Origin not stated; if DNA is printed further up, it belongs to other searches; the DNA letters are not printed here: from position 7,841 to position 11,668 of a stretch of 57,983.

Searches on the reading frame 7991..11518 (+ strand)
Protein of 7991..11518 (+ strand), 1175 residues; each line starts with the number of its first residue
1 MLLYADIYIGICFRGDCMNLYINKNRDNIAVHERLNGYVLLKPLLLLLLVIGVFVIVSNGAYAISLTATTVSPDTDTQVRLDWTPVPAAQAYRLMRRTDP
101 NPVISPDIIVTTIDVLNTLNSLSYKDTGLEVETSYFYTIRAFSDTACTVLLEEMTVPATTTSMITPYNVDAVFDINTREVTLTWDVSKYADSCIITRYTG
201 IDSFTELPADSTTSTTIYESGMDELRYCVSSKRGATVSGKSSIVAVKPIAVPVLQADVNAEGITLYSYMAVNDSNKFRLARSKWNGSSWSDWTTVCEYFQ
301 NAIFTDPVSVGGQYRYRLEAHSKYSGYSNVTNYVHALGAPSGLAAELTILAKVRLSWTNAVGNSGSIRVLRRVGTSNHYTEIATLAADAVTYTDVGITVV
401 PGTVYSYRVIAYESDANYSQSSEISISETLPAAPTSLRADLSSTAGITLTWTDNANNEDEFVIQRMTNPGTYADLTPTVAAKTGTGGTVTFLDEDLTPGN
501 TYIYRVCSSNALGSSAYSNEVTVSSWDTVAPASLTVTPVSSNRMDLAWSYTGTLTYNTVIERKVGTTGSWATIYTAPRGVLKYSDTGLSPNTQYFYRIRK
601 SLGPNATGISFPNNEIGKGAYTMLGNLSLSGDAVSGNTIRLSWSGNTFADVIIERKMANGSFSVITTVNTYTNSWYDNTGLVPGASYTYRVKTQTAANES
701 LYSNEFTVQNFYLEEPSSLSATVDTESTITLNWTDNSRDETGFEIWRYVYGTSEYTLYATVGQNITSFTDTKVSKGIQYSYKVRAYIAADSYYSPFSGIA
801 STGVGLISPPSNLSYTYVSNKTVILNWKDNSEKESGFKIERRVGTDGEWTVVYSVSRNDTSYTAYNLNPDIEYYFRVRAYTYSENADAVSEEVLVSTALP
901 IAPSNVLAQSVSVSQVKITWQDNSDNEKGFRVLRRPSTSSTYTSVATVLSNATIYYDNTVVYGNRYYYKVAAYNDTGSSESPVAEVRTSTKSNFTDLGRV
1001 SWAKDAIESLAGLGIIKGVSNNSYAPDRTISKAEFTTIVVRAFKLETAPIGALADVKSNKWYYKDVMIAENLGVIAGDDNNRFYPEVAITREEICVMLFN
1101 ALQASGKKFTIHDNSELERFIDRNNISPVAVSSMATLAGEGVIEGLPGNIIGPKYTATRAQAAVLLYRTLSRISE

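Call 69: search_protein_families(library=pfam, proteins=[window:7991-11518:+], max_evalue=0.00001)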
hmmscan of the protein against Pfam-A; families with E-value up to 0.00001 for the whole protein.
window:7991-11518:+ (1175 aa): 4 families
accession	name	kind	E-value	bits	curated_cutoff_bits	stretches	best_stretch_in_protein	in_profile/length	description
PF00041.27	fn3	-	6.7e-31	106.8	25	1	808-881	1-70/84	Fibronectin type III domain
PF00395.25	SLH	-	2.4e-29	101.5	20.8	2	993-1035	1-43/44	S-layer homology domain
PF16655.11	PhoD_N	-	1.6e-06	29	30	0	576-601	54-79/90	PhoD-like phosphatase, N-terminal domain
PF16656.11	Pur_ac_phosph_N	-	3.5e-06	27.9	30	0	443-516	10-84/93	Purple acid Phosphatase, N-terminal domain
